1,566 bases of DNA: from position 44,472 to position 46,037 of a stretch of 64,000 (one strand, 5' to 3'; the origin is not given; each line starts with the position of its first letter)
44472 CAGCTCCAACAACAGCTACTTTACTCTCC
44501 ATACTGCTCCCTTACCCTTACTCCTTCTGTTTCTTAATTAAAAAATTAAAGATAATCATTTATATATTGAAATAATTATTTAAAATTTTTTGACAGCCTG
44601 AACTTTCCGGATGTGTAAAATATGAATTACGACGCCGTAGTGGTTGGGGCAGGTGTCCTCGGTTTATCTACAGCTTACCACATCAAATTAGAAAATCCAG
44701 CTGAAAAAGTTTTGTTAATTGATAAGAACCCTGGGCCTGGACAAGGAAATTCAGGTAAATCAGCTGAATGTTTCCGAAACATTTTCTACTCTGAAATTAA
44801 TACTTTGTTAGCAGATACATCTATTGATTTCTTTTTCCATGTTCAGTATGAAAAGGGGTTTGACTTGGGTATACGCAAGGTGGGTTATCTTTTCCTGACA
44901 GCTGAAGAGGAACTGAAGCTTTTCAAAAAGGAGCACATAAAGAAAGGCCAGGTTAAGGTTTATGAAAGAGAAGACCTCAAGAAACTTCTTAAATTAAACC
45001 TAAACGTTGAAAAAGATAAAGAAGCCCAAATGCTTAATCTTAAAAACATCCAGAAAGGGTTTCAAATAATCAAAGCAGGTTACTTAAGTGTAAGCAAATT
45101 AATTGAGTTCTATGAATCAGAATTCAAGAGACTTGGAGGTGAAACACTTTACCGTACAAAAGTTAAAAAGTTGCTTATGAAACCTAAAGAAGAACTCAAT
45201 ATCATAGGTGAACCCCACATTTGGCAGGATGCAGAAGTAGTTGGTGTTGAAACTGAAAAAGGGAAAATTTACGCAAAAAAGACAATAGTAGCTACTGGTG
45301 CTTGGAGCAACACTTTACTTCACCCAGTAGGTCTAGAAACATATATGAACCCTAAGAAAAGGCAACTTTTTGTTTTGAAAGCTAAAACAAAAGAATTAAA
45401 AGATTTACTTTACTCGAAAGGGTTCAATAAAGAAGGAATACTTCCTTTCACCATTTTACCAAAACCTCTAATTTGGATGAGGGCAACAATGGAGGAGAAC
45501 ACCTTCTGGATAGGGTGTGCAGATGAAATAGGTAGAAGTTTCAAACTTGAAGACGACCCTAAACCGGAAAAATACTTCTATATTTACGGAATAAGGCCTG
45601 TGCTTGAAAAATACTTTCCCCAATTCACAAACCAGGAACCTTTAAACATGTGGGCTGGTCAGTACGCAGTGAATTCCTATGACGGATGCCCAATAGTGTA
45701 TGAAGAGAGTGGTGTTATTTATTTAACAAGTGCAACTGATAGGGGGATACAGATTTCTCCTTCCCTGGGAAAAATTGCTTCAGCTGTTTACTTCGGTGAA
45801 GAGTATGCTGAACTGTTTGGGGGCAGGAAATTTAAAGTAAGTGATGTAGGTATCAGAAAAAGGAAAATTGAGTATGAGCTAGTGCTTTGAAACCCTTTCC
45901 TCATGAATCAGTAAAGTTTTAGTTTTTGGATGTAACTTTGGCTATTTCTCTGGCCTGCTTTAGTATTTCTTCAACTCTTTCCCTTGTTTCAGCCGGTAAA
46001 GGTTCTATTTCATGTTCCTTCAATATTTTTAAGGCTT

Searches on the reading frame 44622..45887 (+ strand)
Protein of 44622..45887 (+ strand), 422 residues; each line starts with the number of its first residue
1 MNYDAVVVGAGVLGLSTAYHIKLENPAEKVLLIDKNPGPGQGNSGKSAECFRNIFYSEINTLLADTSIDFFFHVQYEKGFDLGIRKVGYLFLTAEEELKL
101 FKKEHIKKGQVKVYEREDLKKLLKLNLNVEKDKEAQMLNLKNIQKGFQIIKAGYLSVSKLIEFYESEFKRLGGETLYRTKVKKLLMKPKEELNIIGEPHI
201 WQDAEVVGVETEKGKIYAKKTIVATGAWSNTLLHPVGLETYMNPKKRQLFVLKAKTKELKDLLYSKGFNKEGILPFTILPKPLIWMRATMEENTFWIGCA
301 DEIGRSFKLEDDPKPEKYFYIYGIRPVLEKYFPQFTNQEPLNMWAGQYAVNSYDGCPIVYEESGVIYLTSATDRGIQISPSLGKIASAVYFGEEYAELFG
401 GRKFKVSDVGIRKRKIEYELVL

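Call 5: search_protein_families(library=pfam, proteins=[window:44622-45887:+])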
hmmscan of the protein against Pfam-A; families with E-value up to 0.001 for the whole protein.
window:44622-45887:+ (422 aa): 4 families
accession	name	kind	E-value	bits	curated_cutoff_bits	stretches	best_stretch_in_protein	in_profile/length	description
PF01266.30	DAO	-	1.5e-39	136.9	27.9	1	4-387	1-351/353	FAD dependent oxidoreductase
PF13450.12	NAD_binding_8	-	0.00011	22.8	21.9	1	7-40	1-32/68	NAD(P)-binding Rossmann-like domain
PF01946.23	Thi4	-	0.00015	21.5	26.2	1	2-66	17-80/235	Thi4 family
PF07992.20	Pyr_redox_2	-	0.00065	19.6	26.1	0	202-237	80-118/291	Pyridine nucleotide-disulphide oxidoreductase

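Call 6: search_protein_families(library=ncbifam, proteins=[window:44622-45887:+], max_evalue=0.00001)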
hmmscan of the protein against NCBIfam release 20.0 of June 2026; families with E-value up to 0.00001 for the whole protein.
window:44622-45887:+ (422 aa): 9 families
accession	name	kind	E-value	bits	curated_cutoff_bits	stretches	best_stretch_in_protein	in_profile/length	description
TIGR01377.1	soxA_mon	subfamily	1.3e-14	53.8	479.65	1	3-249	1-220/381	amino oxidase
NF008425.0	PRK11259.1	equivalog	7.1e-11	41.7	257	1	1-256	3-230/377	N-methyl-L-tryptophan oxidase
TIGR01373.1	soxB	subfamily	1.3e-10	40.8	529.45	0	2-93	30-120/407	sarcosine oxidase subunit beta family protein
NF001933.0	PRK00711.1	subfamily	5.4e-09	35.6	383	0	202-246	230-274/429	D-amino acid dehydrogenase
TIGR02352.1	thiamin_ThiO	equivalog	8.6e-09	34.9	250.8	0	6-250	2-228/351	glycine oxidase ThiO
NF008726.1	PRK11728.1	equivalog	7.3e-08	31.6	299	1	3-193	1-181/389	L-2-hydroxyglutarate oxidase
NF040813.1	pro_dh_Thprot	equivalog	6.3e-07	28.8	600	0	5-37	2-32/362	D-proline dehydrogenase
NF050086.1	pipecolate_AmaA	exception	1.8e-06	26.9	600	0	3-47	26-67/425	L-pipecolate oxidase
TIGR03364.1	HpnW_proposed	hypoth_equivalog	3.3e-06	26.4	285.1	0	3-41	1-36/365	TIGR03364 family FAD-dependent oxidoreductase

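Call 8: search_solved_structures(query=window:44622-45887:+, max_evalue=1e-10, show_alignments=2)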
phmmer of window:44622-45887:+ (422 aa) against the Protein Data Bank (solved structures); distinct sequences matched with E-value up to 1e-10: 2.
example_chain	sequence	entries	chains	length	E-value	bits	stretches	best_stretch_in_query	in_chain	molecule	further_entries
3axb_A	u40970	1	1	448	4.5e-81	275.9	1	3-420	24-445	Putative oxidoreductase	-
3vqr_A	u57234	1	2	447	5.4e-81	275.6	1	3-420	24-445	Putative oxidoreductase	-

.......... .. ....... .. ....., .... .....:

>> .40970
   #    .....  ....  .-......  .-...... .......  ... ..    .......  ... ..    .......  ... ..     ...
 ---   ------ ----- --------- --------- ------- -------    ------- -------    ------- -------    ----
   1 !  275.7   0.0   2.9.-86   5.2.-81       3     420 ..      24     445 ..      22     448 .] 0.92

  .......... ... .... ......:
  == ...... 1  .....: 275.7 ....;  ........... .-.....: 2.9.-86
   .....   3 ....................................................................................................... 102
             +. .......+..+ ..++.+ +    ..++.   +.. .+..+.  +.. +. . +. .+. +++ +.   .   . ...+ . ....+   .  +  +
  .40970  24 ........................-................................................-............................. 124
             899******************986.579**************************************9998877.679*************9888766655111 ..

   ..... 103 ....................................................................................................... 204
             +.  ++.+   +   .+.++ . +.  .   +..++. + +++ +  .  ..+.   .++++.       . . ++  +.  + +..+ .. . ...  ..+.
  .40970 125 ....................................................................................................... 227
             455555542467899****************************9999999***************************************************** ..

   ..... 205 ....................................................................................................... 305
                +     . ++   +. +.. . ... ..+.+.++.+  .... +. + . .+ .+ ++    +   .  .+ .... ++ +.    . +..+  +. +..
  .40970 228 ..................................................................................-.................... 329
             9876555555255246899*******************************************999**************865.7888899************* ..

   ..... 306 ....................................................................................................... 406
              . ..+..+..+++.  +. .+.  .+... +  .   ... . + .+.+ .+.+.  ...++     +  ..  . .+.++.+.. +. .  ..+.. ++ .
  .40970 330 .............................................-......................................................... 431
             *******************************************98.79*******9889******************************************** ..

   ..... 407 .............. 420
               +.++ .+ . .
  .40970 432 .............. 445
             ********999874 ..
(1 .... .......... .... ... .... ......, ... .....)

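Call 27: list_cluster_members(proteins=[P0001, window:44622-45887:+, window:18701-20164:+])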
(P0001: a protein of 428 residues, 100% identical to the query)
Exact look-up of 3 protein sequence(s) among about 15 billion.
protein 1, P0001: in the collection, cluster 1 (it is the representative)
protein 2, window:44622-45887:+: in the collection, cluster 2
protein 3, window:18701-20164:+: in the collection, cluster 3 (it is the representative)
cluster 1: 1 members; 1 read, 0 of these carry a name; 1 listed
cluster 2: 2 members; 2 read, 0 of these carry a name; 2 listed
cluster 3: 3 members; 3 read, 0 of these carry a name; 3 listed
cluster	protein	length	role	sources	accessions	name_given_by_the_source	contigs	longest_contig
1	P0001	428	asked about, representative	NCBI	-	-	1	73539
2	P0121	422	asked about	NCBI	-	-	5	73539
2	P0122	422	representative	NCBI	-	-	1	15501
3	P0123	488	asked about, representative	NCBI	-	-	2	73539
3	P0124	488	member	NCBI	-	-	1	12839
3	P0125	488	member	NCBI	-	-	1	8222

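Call 35: find_homologous_proteins(query=window:44622-45887:+, max_evalue=1e-20)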
Query window:44622-45887:+ (422 aa): 813 proteins with E <= 1e-20 among 7998 candidates; the best 120 are listed.
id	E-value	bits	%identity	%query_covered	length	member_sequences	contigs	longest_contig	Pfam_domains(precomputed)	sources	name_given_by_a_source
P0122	8.5e-281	949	100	100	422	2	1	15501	PF01266.31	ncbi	-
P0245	2.9e-244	828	84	100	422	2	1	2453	PF01946.24,PF01266.31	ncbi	-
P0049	4.6e-146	505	52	100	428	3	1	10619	PF01266.31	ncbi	ncbi:MAG: NAD(P)/FAD-dependent oxidoreductase [Candidatus Geothermarchaeales archaeon]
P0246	1.5e-141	490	50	99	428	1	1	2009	PF01946.24,PF01266.31,PF13450.13,PF00890.31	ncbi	ncbi:MAG: NAD(P)/FAD-dependent oxidoreductase [Candidatus Geothermarchaeales archaeon]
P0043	2.0e-141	490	50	99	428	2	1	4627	PF01266.31,PF13450.13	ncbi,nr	ncbi:MAG: FAD-dependent oxidoreductase [Nitrososphaeria archaeon]|nr:FAD-dependent oxidoreductase [N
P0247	2.5e-137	476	51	99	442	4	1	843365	PF01946.24,PF01266.31,PF13450.13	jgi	-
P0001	3.1e-137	476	52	100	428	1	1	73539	PF01946.24,PF01266.31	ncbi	-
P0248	1.1e-134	467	50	99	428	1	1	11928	PF01266.31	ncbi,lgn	ncbi:MAG: NAD(P)/FAD-dependent oxidoreductase [Candidatus Bathyarchaeia archaeon]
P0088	1.1e-134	467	50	100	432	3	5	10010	PF01946.24,PF01266.31,PF13450.13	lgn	-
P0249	2.0e-133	463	50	99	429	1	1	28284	PF01946.24,PF01266.31,PF13450.13,PF07992.21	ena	-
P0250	5.5e-133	462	50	99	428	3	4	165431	PF01946.24,PF01266.31,PF13450.13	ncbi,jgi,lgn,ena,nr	ncbi:FAD-binding oxidoreductase [Candidatus Bathyarchaeota archaeon]|nr:FAD-binding oxidoreductase [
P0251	7.0e-133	461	49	99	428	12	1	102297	PF01266.31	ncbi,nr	ncbi:MAG: FAD-binding oxidoreductase [Candidatus Bathyarchaeota archaeon]|nr:FAD-binding oxidoreduct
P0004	7.2e-132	458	49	99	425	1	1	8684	PF01266.31,PF13450.13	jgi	jgi:glycine/D-amino acid oxidase-like deaminating enzyme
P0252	8.1e-132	458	50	99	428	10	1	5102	PF01946.24,PF01266.31,PF13450.13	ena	-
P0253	1.1e-131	458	50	99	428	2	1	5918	PF01946.24,PF01266.31,PF13450.13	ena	-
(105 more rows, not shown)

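Call 66: predict_structure(alignment_id=A2)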
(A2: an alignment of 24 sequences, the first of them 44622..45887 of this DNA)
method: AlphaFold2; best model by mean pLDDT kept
length: 422 residues; sequences in the alignment: 24
mean_pLDDT: 90.1   pTM: 0.90
mean pLDDT of the five models: 90.1, 88.3, 87.5, 86.8, 86.4
residues with pLDDT >= 90: 287; 70-90: 112; 50-70: 22; < 50: 1
segments of 3 or more residues with pLDDT < 50: none
pLDDT, mean of each block of 10 residues (from residue 1): 92 95 98 91 65 91 96 97 95 85 88 95 93 90 95 92 96 97 93 72 90 96 91 90 85 96 95 94 90 89 64 87 93 95 85 88 92 84 98 97 94 80 59
secondary structure, 60 per line:
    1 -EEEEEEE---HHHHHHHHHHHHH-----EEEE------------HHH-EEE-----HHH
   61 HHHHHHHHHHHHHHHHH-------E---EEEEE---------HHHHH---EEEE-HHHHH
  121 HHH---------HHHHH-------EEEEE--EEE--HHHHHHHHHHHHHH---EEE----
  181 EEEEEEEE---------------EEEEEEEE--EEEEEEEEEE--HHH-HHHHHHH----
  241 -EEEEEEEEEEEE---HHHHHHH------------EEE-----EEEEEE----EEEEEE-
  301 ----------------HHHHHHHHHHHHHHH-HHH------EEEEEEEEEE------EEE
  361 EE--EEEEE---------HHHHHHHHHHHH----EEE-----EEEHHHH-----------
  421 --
elements in order: E2-8 H12-24 E30-33 E50-52 H58-77 E89-93 H103-107 E111-114 H116-123 H133-137 E145-149 E152-154 H157-170 E174-176 E181-188 E204-211 E214-223 H230-236 E242-253 H257-263 E276-278 E284-289 E294-299 H317-331 E342-351 E358-362 E365-369 H379-390 E395-397 E403-405 H406-409

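Call 69: fold_search(model_id=the predicted structure, library=pdb)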
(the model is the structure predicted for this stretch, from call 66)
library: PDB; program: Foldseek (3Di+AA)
matches with E <= 10: 1934; with E <= 0.001: 1270
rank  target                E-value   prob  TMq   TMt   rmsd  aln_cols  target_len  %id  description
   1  3axb                  3.8e-49  1.00  0.91  0.90   3.0       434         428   34  Structure of a dye-linked L-proline dehydrogenase from the aerobic hyperthermophilic archaeon, Aeropyrum pernix (released 2012-04-04)
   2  3vqr_A                9.1e-48  1.00  0.92  0.91   2.2       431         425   35  Structure of a dye-linked L-proline dehydrogenase mutant from the aerobic hyperthermophilic archaeon, Aeropyrum pernix (released 2012-04-25)
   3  3m12_B                5.9e-26  1.00  0.72  0.78   5.0       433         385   18  Crystal Structure of the Lys265Arg phosphate-crytsallized mutant of monomeric sarcosine oxidase (released 2010-04-21)
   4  9u3e_A                6.7e-26  1.00  0.72  0.79   4.8       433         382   18  Monomeric sarcosine oxidase from Bacillus sp. (SoxB) Y254A mutant (released 2025-09-24)
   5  4ysh_B                6.7e-26  1.00  0.67  0.76   4.3       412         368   18  Crystal structure of glycine oxidase from Geobacillus kaustophilus (released 2016-03-23)
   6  1vrq_B                7.1e-26  1.00  0.72  0.76   3.6       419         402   16  Crystal Structure of Heterotetrameric Sarcosine Oxidase from Corynebacterium sp. U-96 in complex with Folinic Acid (released 2005-07-05)
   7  2gag_B                8.5e-26  1.00  0.71  0.74   3.8       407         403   15  Heteroteterameric sarcosine: structure of a diflavin metaloenzyme at 1.85 a resolution (released 2006-08-08)
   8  1y56_B                1.1e-25  1.00  0.68  0.77   4.1       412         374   20  Crystal structure of L-proline dehydrogenase from P.horikoshii (released 2005-07-26)
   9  2gb0_B                1.1e-25  1.00  0.71  0.77   4.8       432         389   18  Monomeric sarcosine oxidase: structure of a covalently flavinylated amine oxidizing enzyme (released 2006-03-21)
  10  9u3f_A                2.7e-25  1.00  0.72  0.79   4.9       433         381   18  Monomeric sarcosine oxidase from Bacillus sp. (SoxB) Y254G mutant (released 2025-09-24)
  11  7exs                  3.1e-25  1.00  0.70  0.79   4.9       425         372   16  Thermomicrobium roseum sarcosine oxidase mutant - S320R (released 2021-07-28)
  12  3ada_B                3.3e-25  1.00  0.72  0.76   3.9       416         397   16  Heterotetrameric Sarcosine Oxidase from Corynebacterium sp. U-96 in complex with sulfite (released 2010-08-25)
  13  2q6u                  3.3e-25  1.00  0.70  0.77   3.8       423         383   16  SeMet-substituted form of NikD (released 2007-07-31)
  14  7cyx_A                3.5e-25  1.00  0.65  0.74   5.5       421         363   18  Crystal strcuture of Glycine oxidase from Bacillus cereus ATCC 14579 (released 2020-10-14)
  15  7cyx_B                5.7e-25  1.00  0.62  0.72   5.7       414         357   16  Crystal strcuture of Glycine oxidase from Bacillus cereus ATCC 14579 (released 2020-10-14)
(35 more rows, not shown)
